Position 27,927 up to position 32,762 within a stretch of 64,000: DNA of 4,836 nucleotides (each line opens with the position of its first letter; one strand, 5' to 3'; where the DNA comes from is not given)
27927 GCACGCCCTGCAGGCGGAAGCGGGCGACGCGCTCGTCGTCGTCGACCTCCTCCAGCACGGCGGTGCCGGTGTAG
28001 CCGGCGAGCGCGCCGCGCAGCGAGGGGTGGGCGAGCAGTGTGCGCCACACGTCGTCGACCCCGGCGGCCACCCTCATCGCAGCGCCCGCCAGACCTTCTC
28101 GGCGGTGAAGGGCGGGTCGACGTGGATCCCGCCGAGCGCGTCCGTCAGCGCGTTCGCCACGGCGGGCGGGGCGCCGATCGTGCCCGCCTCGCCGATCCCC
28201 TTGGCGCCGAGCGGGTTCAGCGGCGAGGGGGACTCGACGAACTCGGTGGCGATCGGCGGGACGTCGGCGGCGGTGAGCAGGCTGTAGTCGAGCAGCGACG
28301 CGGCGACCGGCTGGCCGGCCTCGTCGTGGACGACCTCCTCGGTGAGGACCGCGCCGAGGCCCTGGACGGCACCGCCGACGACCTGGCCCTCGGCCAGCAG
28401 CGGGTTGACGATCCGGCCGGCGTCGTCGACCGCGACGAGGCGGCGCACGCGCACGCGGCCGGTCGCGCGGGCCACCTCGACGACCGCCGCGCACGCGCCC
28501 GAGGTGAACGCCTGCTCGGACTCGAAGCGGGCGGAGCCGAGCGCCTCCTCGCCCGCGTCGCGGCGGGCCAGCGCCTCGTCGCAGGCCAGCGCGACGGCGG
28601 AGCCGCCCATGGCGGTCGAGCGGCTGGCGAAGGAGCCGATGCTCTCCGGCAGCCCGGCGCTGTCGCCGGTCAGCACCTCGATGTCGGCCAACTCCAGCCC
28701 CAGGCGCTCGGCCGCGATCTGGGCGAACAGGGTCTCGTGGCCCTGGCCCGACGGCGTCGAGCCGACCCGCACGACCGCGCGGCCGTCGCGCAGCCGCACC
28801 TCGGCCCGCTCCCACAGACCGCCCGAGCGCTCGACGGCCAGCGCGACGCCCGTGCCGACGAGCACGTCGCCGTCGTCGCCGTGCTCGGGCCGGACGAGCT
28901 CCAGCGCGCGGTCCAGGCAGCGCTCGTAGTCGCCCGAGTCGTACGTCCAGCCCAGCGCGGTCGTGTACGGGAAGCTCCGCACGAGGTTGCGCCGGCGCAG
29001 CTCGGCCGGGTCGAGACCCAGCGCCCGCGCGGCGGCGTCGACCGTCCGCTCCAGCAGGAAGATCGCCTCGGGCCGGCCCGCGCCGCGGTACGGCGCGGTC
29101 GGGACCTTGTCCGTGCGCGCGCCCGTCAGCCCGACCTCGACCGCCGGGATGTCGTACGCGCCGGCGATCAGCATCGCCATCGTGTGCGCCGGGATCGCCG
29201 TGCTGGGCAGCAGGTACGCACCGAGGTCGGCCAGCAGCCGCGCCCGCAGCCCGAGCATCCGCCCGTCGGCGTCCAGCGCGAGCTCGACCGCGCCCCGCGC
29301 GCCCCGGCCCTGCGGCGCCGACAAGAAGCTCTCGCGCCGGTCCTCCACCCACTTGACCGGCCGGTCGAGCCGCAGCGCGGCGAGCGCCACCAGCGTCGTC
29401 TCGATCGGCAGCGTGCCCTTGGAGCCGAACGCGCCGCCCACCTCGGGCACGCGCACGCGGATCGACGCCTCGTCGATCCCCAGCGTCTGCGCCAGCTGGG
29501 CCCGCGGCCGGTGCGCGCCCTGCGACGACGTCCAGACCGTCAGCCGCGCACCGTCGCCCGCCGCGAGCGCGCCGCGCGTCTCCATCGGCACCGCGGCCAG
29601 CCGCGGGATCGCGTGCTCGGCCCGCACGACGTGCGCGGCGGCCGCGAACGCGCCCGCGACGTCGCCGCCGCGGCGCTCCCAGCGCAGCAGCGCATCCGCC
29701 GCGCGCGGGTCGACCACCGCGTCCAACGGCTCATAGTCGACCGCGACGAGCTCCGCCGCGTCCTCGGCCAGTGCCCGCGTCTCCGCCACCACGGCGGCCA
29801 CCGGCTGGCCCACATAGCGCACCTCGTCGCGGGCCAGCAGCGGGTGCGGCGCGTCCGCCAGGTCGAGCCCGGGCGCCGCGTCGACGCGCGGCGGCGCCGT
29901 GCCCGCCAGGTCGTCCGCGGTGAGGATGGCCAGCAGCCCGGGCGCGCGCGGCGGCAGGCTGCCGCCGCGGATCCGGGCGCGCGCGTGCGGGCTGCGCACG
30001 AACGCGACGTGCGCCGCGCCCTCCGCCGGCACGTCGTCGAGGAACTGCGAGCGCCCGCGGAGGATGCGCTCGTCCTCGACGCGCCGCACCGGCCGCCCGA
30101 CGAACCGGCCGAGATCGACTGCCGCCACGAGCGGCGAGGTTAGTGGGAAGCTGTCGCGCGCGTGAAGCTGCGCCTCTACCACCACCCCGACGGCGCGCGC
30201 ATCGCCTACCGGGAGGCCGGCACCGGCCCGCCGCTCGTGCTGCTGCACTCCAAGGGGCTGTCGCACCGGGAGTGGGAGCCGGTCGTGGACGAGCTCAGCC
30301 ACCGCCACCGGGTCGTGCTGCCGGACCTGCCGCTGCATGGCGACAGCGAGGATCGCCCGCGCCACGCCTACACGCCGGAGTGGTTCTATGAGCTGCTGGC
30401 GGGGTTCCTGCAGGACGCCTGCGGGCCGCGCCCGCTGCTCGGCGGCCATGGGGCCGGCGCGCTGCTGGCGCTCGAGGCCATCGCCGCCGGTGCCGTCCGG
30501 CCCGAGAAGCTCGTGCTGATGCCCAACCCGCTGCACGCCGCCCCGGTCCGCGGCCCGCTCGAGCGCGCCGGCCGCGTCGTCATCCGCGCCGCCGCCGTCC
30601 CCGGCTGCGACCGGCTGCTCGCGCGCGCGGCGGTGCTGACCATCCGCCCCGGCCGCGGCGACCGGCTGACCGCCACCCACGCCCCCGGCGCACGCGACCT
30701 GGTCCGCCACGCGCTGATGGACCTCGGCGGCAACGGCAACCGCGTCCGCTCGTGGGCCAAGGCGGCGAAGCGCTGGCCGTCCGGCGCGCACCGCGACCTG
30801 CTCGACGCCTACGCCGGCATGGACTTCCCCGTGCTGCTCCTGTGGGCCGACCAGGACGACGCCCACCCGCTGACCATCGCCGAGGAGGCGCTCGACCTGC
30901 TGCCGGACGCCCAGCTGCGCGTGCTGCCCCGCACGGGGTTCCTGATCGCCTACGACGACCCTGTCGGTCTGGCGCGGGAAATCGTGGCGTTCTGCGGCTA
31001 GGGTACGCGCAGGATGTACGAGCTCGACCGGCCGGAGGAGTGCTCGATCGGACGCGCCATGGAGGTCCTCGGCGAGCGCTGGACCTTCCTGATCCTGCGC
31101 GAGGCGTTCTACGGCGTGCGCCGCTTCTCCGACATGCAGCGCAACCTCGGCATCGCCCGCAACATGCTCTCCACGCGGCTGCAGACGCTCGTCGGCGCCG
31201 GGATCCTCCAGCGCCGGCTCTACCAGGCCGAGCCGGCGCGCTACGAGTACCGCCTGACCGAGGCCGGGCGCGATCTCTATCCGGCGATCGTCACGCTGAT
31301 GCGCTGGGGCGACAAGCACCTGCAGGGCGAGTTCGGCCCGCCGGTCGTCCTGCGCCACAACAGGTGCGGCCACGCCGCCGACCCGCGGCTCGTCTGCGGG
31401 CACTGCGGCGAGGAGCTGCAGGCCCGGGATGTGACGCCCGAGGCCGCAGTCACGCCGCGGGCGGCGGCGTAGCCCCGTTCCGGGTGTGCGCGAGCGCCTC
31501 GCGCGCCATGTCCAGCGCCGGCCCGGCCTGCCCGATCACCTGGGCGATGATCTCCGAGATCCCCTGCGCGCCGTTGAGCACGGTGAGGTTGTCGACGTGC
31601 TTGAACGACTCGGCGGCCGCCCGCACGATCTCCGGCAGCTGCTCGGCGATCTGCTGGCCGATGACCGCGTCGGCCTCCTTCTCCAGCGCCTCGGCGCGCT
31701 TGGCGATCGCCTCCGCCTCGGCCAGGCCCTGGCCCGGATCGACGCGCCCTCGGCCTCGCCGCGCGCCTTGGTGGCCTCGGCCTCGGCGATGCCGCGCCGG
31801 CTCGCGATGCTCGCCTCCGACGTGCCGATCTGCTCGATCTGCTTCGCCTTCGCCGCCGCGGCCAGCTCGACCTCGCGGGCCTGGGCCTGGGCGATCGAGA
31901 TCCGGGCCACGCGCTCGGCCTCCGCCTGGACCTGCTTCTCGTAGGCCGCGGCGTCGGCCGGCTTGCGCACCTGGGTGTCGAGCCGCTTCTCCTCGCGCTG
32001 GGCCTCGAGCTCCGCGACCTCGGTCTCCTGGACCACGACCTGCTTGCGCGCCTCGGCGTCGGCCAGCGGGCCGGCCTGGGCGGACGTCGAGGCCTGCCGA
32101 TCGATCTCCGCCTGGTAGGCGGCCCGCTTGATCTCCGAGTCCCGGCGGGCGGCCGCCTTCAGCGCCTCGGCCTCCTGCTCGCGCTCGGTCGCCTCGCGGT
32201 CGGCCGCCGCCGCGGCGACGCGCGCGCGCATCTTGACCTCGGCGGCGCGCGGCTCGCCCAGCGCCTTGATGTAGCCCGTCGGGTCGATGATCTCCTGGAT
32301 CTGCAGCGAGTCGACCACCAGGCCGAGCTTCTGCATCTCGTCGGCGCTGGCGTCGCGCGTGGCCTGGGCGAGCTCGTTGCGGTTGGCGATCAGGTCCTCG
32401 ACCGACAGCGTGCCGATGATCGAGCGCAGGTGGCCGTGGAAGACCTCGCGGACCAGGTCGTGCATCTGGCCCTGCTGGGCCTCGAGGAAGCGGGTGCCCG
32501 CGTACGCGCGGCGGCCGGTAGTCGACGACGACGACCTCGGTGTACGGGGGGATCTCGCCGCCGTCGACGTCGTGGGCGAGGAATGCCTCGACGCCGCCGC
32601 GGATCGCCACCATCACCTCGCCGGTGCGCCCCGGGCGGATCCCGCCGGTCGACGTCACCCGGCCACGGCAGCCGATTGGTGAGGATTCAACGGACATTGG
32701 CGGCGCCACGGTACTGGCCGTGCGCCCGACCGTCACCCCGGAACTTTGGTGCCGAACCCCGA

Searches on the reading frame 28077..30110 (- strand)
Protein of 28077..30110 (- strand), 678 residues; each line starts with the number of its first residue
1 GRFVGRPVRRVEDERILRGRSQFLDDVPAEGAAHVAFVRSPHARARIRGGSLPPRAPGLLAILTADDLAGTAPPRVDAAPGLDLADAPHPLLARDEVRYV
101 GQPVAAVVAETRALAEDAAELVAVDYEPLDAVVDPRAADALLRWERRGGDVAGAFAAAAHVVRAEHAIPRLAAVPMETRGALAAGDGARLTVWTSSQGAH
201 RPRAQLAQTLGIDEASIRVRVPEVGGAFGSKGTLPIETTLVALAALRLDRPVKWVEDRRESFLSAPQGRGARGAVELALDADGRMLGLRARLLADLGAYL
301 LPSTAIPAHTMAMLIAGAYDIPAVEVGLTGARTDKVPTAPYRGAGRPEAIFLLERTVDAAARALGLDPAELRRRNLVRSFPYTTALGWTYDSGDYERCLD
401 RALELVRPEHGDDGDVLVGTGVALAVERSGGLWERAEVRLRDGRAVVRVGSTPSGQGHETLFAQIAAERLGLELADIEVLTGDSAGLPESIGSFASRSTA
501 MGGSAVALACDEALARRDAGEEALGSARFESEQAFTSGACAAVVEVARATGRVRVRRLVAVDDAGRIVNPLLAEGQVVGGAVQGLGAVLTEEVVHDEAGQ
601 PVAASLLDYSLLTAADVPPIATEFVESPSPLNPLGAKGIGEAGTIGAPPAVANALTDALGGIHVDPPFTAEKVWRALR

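Call 39: search_protein_families(library=pfam, proteins=[window:28077-30110:-], max_evalue=0.00001)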
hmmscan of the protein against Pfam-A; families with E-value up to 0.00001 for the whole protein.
window:28077-30110:- (678 aa): 3 families
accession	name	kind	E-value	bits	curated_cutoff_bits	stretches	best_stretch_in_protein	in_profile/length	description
PF02738.23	MoCoBD_1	-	9.1e-73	244.8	27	1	143-376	12-244/244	Molybdopterin cofactor-binding domain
PF20256.3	MoCoBD_2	-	5.6e-56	190.6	27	2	531-618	196-283/283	Molybdopterin cofactor-binding domain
PF01315.27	Ald_Xan_dh_C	-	8.3e-23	81.2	31.3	1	19-129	2-109/110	Aldehyde oxidase and xanthine dehydrogenase, a/b hammerhead domain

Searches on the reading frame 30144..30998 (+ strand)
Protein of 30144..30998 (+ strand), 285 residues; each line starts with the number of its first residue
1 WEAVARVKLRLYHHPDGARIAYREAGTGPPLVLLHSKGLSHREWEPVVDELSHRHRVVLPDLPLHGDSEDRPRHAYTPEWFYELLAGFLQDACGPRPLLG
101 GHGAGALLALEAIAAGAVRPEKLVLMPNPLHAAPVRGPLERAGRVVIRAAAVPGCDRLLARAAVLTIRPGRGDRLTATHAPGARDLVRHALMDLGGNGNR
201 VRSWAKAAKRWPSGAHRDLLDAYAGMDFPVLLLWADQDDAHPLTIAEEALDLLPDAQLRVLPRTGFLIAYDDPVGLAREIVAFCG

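Call 39: search_protein_families(library=pfam, proteins=[window:30144-30998:+], max_evalue=0.00001)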
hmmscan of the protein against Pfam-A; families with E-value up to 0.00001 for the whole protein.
window:30144-30998:+ (285 aa): 2 families
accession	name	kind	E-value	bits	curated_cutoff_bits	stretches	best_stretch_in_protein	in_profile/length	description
PF12697.13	Abhydrolase_6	-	4.4e-14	54.1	26.3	1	31-277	1-215/217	Alpha/beta hydrolase family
PF00561.26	Abhydrolase_1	-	5.4e-13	49.6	25.8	1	29-273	1-245/245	alpha/beta hydrolase fold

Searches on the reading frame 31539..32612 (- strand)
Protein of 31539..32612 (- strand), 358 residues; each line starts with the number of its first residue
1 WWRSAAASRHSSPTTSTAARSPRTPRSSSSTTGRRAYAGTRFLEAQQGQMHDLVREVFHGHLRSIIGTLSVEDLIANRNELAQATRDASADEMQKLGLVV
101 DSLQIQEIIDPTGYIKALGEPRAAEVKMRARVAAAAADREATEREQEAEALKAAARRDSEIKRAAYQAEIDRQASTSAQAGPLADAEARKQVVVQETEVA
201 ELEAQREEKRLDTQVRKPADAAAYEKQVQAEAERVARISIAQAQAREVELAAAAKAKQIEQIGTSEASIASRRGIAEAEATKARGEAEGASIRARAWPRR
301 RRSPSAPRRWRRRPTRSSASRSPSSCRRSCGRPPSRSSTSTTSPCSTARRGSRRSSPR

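Call 39: search_protein_families(library=pfam, proteins=[window:31539-32612:-], max_evalue=0.00001)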
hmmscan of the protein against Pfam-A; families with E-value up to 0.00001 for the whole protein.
window:31539-32612:- (358 aa): 1 family
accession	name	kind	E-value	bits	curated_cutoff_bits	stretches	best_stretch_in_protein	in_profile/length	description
PF01145.31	Band_7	-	1.3e-14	55.1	23.6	1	45-138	82-175/176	SPFH domain / Band 7 family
